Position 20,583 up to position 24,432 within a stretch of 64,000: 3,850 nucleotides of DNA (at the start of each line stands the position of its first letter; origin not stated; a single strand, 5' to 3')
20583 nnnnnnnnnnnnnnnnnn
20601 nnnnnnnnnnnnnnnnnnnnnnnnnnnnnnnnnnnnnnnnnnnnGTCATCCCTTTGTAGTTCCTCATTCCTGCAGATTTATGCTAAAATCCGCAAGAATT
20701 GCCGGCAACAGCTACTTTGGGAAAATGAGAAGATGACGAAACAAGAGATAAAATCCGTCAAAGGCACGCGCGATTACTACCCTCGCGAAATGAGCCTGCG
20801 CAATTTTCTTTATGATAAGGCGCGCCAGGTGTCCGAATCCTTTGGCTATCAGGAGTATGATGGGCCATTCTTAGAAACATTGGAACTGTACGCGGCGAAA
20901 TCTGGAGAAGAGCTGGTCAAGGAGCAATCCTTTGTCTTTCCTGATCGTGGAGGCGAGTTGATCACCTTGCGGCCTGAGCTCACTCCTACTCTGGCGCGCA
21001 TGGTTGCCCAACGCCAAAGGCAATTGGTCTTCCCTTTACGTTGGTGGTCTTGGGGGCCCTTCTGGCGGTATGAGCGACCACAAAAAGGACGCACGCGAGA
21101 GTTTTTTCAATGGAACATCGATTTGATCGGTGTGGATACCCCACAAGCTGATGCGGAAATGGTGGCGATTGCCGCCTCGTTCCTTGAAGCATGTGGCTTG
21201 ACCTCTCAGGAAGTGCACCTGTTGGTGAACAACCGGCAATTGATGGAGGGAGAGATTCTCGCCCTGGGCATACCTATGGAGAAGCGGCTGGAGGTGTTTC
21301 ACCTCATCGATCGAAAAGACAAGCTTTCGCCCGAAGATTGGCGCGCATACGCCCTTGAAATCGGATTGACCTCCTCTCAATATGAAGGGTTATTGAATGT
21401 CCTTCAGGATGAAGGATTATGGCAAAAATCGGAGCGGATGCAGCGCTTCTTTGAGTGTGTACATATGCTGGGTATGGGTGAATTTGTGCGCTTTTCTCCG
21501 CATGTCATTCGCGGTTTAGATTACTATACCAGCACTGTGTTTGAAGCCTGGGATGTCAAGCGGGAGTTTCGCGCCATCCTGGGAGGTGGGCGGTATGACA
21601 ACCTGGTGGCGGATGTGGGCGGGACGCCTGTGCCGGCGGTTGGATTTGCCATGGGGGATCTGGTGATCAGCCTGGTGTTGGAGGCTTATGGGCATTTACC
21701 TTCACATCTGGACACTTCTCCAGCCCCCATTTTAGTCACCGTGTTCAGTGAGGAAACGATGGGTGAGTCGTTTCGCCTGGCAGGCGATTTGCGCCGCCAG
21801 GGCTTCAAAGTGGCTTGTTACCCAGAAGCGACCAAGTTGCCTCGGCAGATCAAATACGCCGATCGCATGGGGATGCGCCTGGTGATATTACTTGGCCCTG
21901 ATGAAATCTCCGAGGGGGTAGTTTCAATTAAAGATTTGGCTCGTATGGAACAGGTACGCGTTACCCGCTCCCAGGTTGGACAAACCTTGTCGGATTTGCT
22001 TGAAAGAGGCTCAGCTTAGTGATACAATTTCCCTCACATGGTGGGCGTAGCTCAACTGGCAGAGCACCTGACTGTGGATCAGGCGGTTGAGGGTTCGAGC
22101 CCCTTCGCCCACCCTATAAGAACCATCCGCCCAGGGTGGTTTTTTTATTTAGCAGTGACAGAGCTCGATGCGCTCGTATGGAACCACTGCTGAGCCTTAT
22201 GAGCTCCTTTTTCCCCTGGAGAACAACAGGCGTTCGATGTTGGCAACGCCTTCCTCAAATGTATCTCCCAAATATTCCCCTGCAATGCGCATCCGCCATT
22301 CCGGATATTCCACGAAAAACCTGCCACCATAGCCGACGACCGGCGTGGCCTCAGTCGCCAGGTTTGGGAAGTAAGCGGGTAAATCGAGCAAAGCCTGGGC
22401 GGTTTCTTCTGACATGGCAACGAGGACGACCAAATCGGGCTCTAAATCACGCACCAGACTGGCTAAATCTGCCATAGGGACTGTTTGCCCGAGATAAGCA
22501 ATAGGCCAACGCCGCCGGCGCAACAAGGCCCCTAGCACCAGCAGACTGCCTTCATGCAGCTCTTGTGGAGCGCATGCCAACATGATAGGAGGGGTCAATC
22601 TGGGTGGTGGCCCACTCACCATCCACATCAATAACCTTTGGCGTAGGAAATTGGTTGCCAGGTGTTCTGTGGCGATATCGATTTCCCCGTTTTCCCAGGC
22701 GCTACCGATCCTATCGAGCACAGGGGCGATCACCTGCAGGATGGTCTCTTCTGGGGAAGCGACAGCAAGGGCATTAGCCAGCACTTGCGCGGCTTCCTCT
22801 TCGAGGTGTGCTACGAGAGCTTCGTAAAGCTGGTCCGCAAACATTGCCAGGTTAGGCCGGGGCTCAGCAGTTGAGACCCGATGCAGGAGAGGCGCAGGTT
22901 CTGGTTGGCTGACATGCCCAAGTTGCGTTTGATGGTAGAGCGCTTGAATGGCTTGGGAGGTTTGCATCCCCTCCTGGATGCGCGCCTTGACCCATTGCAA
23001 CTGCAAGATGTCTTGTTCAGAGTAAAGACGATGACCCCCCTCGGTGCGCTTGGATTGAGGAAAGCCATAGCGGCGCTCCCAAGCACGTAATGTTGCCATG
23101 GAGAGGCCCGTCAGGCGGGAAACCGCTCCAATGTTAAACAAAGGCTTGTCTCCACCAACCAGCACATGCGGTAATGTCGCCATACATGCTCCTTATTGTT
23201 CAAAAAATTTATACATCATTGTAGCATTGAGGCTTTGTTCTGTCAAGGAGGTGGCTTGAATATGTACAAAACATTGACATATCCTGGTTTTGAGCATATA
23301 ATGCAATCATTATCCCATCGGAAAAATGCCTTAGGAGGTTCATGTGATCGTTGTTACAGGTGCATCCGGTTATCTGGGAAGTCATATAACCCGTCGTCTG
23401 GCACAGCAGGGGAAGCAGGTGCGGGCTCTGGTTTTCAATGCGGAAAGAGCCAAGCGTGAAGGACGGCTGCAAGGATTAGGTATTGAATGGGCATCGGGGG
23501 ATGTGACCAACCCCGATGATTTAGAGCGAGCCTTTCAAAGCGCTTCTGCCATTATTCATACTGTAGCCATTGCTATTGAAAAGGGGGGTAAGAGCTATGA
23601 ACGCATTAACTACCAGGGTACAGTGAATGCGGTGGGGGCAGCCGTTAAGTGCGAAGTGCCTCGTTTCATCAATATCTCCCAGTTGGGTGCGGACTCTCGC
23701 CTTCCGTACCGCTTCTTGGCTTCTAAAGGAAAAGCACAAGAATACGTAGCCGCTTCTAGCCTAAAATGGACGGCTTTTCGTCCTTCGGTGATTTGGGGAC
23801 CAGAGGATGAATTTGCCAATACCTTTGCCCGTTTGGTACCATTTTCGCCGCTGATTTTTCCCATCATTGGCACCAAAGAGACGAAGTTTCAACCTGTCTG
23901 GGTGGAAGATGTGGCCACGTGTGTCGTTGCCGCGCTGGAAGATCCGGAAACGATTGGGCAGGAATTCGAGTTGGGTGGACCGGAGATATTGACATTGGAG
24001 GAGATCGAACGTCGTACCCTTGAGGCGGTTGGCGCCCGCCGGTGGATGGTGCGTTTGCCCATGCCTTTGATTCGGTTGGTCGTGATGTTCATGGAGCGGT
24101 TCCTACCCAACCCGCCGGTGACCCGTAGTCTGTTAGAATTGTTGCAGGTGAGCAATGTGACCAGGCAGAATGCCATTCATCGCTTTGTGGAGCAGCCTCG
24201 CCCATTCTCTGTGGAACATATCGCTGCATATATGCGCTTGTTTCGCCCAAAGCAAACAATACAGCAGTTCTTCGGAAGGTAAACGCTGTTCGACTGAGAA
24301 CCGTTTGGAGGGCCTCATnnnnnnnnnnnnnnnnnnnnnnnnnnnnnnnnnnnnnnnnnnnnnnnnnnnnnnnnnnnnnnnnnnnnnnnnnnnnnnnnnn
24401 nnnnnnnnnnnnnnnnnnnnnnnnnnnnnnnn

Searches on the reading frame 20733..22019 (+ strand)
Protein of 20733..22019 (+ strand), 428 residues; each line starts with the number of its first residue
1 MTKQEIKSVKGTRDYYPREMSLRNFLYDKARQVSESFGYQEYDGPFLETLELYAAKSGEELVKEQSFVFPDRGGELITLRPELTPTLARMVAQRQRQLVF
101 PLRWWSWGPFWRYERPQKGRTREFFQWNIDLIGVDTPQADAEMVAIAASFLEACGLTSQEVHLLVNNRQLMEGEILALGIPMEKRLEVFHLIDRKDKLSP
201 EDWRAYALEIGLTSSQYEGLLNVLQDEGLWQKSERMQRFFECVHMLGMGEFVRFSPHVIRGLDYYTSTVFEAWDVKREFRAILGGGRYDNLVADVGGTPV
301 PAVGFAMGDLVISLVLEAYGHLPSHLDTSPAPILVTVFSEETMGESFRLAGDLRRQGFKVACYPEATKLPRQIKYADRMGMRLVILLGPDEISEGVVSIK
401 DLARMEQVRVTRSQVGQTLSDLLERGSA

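Call 52: search_protein_families(library=pfam, proteins=[window:20733-22019:+], max_evalue=0.00001)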
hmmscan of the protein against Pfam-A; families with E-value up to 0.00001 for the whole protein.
window:20733-22019:+ (428 aa): 3 families
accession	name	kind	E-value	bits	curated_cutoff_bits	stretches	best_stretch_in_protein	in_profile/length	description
PF13393.11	tRNA-synt_His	-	9.4e-44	150.3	25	1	11-307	1-303/308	Histidyl-tRNA synthetase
PF03129.25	HGTP_anticodon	-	6.3e-14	52.3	21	1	335-420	4-92/94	Anticodon binding domain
PF00587.30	tRNA-synt_2b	-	2.7e-11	44.3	29.3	1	68-276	2-124/179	tRNA synthetase class II core domain (G, H, P, S and T)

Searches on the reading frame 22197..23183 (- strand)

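Call 52: search_protein_families(library=pfam, proteins=[window:22197-23183:-], max_evalue=0.00001)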
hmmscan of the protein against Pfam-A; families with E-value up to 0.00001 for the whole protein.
window:22197-23183:- (328 aa): 4 families
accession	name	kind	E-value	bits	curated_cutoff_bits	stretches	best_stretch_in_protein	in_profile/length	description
PF02607.22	B12-binding_2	-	1.8e-15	57.3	23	1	117-184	3-70/74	B12 binding domain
PF13411.12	MerR_1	-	4.7e-14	52.7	21.6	1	17-82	2-66/69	MerR HTH family regulatory protein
PF00376.29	MerR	-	3.7e-11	43.1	28.2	1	17-54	1-38/38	MerR family regulatory protein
PF02310.24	B12-binding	-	6.5e-08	32.9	32.1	1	200-298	3-99/121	B12 binding domain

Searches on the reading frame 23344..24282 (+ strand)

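Call 52: search_protein_families(library=pfam, proteins=[window:23344-24282:+], max_evalue=0.00001)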
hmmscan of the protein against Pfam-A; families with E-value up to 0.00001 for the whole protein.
window:23344-24282:+ (312 aa): 7 families
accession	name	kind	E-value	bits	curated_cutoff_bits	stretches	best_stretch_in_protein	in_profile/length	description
PF01073.25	3Beta_HSD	-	1.5e-23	83.6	22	1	3-114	1-117/280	3-beta hydroxysteroid dehydrogenase/isomerase family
PF13460.12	NAD_binding_10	-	2.6e-23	83.3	27.2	1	6-201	1-184/184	NAD(P)H-binding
PF01370.27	Epimerase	-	3.8e-20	72.8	20.9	1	2-112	1-114/240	NAD dependent epimerase/dehydratase family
PF05368.20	NmrA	-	3.2e-19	70.1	27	1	2-231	5-236/298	NmrA-like family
PF04321.23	RmlD_sub_bind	-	5.4e-08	32.7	27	0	2-106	3-95/287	RmlD substrate binding domain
PF16363.11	GDP_Man_Dehyd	-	2e-06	28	27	1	4-100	2-107/332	GDP-mannose 4,6 dehydratase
PF02719.21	Polysacc_synt_2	-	3.3e-06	26.9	20.2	0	2-112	1-127/293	Polysaccharide biosynthesis protein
